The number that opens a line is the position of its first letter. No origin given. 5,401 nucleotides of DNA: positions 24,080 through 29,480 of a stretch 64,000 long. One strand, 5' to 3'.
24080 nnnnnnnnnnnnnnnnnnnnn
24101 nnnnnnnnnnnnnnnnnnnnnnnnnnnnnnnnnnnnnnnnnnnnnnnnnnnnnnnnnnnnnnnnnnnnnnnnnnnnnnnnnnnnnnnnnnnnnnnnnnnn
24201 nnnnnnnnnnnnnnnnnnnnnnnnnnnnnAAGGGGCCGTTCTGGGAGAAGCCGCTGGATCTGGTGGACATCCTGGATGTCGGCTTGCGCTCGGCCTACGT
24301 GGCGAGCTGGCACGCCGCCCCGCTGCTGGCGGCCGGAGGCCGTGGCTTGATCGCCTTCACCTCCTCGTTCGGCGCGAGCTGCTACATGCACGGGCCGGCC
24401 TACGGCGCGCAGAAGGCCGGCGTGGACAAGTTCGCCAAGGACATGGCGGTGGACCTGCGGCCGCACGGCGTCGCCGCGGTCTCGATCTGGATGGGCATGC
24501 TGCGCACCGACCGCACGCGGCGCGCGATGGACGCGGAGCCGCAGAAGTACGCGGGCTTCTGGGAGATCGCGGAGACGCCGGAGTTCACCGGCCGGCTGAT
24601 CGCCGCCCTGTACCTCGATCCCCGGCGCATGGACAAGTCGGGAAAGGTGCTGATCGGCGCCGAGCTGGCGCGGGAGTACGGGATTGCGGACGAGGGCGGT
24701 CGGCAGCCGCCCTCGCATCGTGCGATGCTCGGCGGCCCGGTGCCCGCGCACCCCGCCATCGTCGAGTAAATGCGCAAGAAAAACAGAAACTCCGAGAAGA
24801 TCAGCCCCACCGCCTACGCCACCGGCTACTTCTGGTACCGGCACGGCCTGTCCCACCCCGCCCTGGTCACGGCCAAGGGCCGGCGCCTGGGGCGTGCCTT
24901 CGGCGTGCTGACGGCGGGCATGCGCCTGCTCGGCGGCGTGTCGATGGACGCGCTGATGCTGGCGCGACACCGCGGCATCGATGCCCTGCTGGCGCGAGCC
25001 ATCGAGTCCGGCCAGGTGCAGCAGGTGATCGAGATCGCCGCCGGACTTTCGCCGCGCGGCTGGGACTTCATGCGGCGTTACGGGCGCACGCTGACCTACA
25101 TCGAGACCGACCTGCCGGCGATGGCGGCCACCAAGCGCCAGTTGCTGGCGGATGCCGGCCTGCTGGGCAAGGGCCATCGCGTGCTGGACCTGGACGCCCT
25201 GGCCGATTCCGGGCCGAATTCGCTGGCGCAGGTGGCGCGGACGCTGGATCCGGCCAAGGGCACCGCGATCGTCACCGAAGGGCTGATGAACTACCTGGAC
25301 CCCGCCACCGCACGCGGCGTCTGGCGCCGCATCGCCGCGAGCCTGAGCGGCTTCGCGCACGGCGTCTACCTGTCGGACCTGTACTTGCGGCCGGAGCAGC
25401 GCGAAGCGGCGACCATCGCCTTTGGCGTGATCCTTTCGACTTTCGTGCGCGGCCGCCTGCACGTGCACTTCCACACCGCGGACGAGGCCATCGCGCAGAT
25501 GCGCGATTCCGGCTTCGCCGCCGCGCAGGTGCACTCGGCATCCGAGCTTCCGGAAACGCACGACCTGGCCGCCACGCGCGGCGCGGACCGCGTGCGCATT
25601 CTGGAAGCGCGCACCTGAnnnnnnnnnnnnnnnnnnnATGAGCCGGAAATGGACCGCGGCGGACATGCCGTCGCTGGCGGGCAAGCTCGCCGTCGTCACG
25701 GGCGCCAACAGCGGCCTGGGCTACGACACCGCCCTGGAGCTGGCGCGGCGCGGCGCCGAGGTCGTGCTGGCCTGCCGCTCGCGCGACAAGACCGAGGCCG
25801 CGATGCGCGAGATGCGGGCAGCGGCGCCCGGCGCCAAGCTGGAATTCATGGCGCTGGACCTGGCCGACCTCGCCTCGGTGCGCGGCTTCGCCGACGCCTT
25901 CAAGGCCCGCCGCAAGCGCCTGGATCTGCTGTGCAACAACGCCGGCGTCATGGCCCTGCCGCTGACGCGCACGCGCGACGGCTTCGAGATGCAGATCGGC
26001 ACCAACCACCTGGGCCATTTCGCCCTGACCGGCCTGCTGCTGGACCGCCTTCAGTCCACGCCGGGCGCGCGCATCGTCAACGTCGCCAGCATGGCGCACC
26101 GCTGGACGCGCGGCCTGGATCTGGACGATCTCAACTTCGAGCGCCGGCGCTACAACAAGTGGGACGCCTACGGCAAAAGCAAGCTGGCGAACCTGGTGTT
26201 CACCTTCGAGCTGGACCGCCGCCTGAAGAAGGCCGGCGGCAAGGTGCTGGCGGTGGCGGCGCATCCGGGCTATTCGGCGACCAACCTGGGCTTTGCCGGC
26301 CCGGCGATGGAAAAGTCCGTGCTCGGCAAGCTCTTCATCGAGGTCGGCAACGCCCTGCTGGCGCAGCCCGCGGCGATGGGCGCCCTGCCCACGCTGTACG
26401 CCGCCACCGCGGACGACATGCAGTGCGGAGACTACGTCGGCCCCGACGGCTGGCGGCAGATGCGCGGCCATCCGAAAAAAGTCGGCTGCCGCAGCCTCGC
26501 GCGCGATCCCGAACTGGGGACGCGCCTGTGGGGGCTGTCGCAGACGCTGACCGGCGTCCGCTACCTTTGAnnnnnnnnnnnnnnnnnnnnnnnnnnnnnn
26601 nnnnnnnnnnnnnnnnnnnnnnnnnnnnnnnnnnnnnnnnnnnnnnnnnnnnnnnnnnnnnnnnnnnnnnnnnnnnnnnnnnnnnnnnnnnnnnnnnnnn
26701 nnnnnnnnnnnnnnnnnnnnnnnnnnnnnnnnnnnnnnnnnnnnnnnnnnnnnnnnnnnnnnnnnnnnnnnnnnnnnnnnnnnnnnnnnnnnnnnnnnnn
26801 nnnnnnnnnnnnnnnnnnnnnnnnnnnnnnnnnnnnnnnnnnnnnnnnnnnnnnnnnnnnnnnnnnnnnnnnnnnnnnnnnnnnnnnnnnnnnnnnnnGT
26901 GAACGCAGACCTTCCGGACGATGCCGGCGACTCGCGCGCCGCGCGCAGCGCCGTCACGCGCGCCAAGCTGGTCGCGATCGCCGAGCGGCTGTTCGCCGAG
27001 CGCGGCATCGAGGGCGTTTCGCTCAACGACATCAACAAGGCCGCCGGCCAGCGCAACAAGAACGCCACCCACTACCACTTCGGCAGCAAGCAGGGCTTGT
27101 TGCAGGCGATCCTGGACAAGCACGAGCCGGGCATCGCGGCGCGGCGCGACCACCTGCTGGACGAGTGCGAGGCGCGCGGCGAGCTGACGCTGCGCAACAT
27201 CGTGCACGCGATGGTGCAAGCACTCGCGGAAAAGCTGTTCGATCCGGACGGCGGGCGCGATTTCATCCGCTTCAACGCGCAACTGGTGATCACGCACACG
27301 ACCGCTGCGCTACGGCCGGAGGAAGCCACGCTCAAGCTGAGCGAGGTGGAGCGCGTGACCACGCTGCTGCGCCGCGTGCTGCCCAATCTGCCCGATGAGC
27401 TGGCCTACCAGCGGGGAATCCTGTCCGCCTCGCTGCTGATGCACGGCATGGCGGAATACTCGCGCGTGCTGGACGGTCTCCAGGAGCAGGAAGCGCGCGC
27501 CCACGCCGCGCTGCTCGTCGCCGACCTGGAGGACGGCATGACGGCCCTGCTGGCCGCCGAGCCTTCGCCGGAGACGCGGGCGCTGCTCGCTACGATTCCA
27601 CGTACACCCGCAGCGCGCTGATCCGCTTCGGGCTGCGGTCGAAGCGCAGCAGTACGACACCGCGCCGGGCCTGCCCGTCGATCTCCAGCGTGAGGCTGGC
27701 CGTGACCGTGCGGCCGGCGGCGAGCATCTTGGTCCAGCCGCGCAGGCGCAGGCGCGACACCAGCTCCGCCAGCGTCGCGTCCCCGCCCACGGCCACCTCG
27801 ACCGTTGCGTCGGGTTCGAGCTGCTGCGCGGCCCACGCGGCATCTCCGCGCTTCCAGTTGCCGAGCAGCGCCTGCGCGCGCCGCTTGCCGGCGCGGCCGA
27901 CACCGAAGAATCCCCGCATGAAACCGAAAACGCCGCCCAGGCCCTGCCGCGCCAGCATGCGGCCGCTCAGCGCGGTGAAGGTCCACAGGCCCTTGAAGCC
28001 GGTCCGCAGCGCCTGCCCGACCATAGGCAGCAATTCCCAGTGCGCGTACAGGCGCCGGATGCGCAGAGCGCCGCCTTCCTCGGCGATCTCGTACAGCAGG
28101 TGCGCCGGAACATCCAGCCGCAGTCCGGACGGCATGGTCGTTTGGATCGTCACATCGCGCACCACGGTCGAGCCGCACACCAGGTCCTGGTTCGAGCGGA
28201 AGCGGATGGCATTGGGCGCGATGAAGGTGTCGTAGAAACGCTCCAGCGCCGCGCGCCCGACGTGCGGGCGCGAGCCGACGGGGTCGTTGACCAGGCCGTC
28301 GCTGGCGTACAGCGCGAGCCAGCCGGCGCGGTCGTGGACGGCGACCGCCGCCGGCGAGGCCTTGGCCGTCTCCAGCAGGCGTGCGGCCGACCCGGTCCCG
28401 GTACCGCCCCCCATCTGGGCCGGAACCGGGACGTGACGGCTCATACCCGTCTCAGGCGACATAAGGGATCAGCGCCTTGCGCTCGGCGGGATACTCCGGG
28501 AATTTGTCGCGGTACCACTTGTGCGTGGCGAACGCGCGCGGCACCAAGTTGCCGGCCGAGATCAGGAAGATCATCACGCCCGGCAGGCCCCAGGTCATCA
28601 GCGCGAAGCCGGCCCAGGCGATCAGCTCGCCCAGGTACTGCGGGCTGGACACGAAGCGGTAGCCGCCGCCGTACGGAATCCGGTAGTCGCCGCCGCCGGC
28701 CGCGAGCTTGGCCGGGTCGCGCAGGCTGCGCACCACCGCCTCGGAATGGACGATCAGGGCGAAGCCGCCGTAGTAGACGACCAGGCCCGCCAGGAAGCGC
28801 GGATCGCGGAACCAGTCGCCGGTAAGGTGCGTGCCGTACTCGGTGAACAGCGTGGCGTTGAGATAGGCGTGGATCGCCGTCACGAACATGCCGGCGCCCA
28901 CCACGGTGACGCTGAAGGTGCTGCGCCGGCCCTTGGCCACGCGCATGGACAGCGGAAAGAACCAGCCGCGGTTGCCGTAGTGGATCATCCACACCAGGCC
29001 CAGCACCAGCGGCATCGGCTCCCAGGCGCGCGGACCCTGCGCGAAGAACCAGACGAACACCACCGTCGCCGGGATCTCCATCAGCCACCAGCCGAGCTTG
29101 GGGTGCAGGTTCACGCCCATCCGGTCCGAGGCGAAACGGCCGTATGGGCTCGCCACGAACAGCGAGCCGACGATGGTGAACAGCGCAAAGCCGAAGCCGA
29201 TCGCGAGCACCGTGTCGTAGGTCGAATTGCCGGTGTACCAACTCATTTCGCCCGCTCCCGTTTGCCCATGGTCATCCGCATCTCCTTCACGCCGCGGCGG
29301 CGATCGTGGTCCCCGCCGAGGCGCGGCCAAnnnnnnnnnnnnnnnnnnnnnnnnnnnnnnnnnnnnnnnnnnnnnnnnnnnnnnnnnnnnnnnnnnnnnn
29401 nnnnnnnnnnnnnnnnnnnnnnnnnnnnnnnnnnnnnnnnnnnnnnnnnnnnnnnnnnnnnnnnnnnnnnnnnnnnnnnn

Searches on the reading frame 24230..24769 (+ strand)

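Call 36: search_protein_families(library=ncbifam, proteins=[window:24230-24769:+], max_evalue=0.00001)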
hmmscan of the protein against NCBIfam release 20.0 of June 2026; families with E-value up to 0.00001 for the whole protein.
window:24230-24769:+ (179 aa): 20 families
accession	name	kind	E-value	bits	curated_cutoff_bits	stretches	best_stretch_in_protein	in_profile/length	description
NF006159.0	PRK08303.1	subfamily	2.9e-19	69.5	364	1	3-166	115-289/305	SDR family oxidoreductase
NF005681.0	PRK07478.1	subfamily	2.7e-09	36.8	267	1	13-105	110-203/254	SDR family oxidoreductase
NF004778.0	PRK06124.1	equivalog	3.5e-07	29.9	303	1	10-105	111-206/256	SDR family oxidoreductase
NF005594.0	PRK07326.1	equivalog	5.6e-07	29.3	271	1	13-114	108-204/237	SDR family oxidoreductase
NF033173.0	anticapsin_BacC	exception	6.7e-07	29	525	1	10-94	102-187/252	dihydroanticapsin 7-dehydrogenase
TIGR03971.1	SDR_subfam_1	subfamily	6.8e-07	28.9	300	1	12-96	117-203/271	mycofactocin-coupled SDR family oxidoreductase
NF005559.1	PRK07231.1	subfamily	7.3e-07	28.9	215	1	13-107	107-203/249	glucose 1-dehydrogenase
NF053786.1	DcplherypntRedDprE2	equivalog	1.2e-06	28.4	250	1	17-102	116-202/252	decaprenylphospho-beta-D-erythro-pentofuranosid-2-ulose 2-reductase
NF005067.0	PRK06484.1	equivalog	1.5e-06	27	713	1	10-94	371-454/524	short chain dehydrogenase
NF004526.0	PRK05872.1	subfamily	2.4e-06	26.9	276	1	37-102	135-201/297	short-chain dehydrogenase/reductase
NF004198.0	PRK05653.1-3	equivalog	2.7e-06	27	296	1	13-98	110-196/248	3-oxoacyl-ACP reductase FabG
NF049979.1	AlphHSDSHdhA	equivalog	2.9e-06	26.9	350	1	11-103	107-200/258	7alpha-hydroxysteroid dehydrogenase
NF009466.0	PRK12826.1-2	subfamily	4.5e-06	26.3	222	1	13-105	108-201/248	3-oxoacyl-ACP reductase FabG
NF006366.0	PRK08589.1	equivalog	4.7e-06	26.1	386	1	4-94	99-190/272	SDR family oxidoreductase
NF005893.0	PRK07856.1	equivalog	5.7e-06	25.8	255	1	14-98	104-189/255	SDR family oxidoreductase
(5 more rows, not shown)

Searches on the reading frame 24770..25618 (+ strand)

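Call 36: search_protein_families(library=ncbifam, proteins=[window:24770-25618:+], max_evalue=0.00001)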
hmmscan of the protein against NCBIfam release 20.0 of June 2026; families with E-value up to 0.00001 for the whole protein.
window:24770-25618:+ (282 aa): 1 family
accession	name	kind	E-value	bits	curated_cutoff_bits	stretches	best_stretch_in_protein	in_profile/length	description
TIGR00027.1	mthyl_TIGR00027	subfamily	5.9e-12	45.6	93.55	1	58-264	56-256/259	SAM-dependent methyltransferase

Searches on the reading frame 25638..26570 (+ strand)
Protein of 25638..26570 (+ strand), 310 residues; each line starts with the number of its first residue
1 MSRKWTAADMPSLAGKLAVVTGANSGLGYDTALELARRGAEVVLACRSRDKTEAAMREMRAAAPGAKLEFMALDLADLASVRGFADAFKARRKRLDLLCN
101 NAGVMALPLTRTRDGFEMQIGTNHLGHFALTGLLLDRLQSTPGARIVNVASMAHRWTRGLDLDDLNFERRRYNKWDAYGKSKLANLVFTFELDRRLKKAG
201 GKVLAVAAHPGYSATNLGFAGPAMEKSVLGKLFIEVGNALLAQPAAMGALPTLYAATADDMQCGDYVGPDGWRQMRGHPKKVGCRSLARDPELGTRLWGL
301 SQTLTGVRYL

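Call 36: search_protein_families(library=ncbifam, proteins=[window:25638-26570:+], max_evalue=0.00001)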
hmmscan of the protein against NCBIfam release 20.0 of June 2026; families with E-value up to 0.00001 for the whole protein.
window:25638-26570:+ (310 aa): 179 families (the best 25 are shown)
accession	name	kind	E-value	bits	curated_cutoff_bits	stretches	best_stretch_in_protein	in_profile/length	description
NF004846.0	PRK06197.1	subfamily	1.7e-118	395.3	268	1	2-309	3-304/306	oxidoreductase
NF004513.0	PRK05854.1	subfamily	5.8e-81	271.9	282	1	2-309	2-311/314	SDR family oxidoreductase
NF004845.0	PRK06196.1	subfamily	3.8e-71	240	414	1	13-308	27-316/320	oxidoreductase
TIGR01289.1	LPOR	equivalog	6.5e-31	108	331.35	1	18-145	6-137/315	protochlorophyllide reductase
NF005372.1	PRK06914.1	subfamily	4.3e-22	78.6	320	1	16-155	3-143/279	SDR family oxidoreductase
NF005559.1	PRK07231.1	subfamily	9.7e-21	74.4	215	1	13-217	2-190/249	glucose 1-dehydrogenase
NF005878.0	PRK07825.1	subfamily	2.5e-19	69.7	287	1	10-155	4-145/278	short chain dehydrogenase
NF004514.1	PRK05855.1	equivalog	2.7e-19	69.2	455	1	7-153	305-452/578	SDR family oxidoreductase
NF006070.0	PRK08213.1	subfamily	4.8e-19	68.9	279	1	11-267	8-250/259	gluconate 5-dehydrogenase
NF004843.0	PRK06194.1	equivalog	1.3e-18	67.4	308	1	10-217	1-195/295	hypothetical protein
NF004778.0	PRK06124.1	equivalog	1.8e-18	66.9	303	1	11-159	7-155/256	SDR family oxidoreductase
NF005881.0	PRK07832.1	equivalog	2.1e-18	66.6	296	1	10-153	4-149/287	SDR family oxidoreductase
NF004791.0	PRK06138.1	equivalog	2.9e-18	66.1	312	1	13-152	3-141/252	SDR family oxidoreductase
NF006693.0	PRK09242.1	equivalog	4.2e-18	65.4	328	1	10-153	5-150/258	SDR family oxidoreductase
NF009468.0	PRK12826.1-4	equivalog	4.5e-18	65.9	318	1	11-152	3-144/256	SDR family oxidoreductase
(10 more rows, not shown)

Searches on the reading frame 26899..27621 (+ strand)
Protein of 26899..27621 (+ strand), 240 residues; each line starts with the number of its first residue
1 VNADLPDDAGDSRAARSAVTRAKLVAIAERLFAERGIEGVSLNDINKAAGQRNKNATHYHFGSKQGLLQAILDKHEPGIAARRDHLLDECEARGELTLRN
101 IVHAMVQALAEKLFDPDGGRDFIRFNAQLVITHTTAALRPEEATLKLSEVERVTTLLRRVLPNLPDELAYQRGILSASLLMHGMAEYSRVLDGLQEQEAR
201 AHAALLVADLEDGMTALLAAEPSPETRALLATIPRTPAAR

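Call 36: search_protein_families(library=ncbifam, proteins=[window:26899-27621:+], max_evalue=0.00001)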
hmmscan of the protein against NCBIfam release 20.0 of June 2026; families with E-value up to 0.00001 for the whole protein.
window:26899-27621:+ (240 aa): 7 families
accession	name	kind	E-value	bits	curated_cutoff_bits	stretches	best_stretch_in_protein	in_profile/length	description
NF053516.1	TranRepPrsAVib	equivalog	1.9e-14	53.9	300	1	18-172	5-158/208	TetR family transcriptional repressor PsrA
NF041196.1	ScbR_bind_reg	equivalog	3.7e-10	40.3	150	1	15-107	2-89/191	ScbR family autoregulator-binding transcription factor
NF050111.1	TransRegSACE7040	equivalog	3.2e-08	33.7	250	1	21-89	3-70/186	SACE_7040 family transcriptional regulator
NF037937.1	septum_RefZ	equivalog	2e-07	31.1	180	1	22-74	2-53/195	forespore capture DNA-binding protein RefZ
NF007949.0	PRK10668.1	equivalog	2e-07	30.7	271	1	18-80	10-71/216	multidrug efflux transporter transcriptional repressor AcrR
NF007430.0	PRK09975.1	equivalog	1.8e-06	27.3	274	1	18-110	10-101/220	acrEF/envCD operon transcriptional regulator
TIGR03384.1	betaine_BetI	equivalog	4.3e-06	26.5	201.3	1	18-104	7-91/189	choline-binding transcriptional repressor BetI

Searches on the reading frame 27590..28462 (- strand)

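Call 13: search_protein_families(library=pfam, proteins=[window:27590-28462:-], max_evalue=0.001)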
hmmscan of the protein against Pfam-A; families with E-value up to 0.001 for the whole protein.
window:27590-28462:- (290 aa): 2 families
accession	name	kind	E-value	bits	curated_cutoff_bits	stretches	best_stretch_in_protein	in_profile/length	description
PF12680.13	SnoaL_2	-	1.8e-11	45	27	1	38-130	6-97/102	SnoaL-like domain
PF02136.26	NTF2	-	4.5e-05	24.3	21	1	36-99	9-69/116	Nuclear transport factor 2 (NTF2) domain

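Call 36: search_protein_families(library=ncbifam, proteins=[window:27590-28462:-], max_evalue=0.00001)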
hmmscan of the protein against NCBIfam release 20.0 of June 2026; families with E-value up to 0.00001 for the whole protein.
window:27590-28462:- (290 aa): 0 families

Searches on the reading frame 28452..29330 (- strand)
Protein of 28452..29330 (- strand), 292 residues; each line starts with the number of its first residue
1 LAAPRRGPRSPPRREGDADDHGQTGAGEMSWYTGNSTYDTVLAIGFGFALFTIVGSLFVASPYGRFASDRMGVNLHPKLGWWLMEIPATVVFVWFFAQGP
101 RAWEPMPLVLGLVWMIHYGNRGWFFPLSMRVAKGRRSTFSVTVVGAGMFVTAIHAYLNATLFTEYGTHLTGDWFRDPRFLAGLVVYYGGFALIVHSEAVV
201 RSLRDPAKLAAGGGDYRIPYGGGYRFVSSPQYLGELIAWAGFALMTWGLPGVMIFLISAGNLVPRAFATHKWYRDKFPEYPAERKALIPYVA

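Call 13: search_protein_families(library=pfam, proteins=[window:28452-29330:-], max_evalue=0.001)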
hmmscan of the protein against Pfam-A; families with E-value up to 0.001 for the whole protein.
window:28452-29330:- (292 aa): 2 families
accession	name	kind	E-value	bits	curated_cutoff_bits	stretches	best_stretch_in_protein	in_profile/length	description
PF02544.21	Steroid_dh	-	5.2e-34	117.8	22.6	1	141-291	5-149/150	3-oxo-5-alpha-steroid 4-dehydrogenase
PF04191.18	PEMT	-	7.6e-05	23.5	25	1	217-258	41-82/105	Phospholipid methyltransferase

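Call 36: search_protein_families(library=ncbifam, proteins=[window:28452-29330:-], max_evalue=0.00001)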
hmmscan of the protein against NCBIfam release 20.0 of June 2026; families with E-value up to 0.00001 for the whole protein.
window:28452-29330:- (292 aa): 0 families
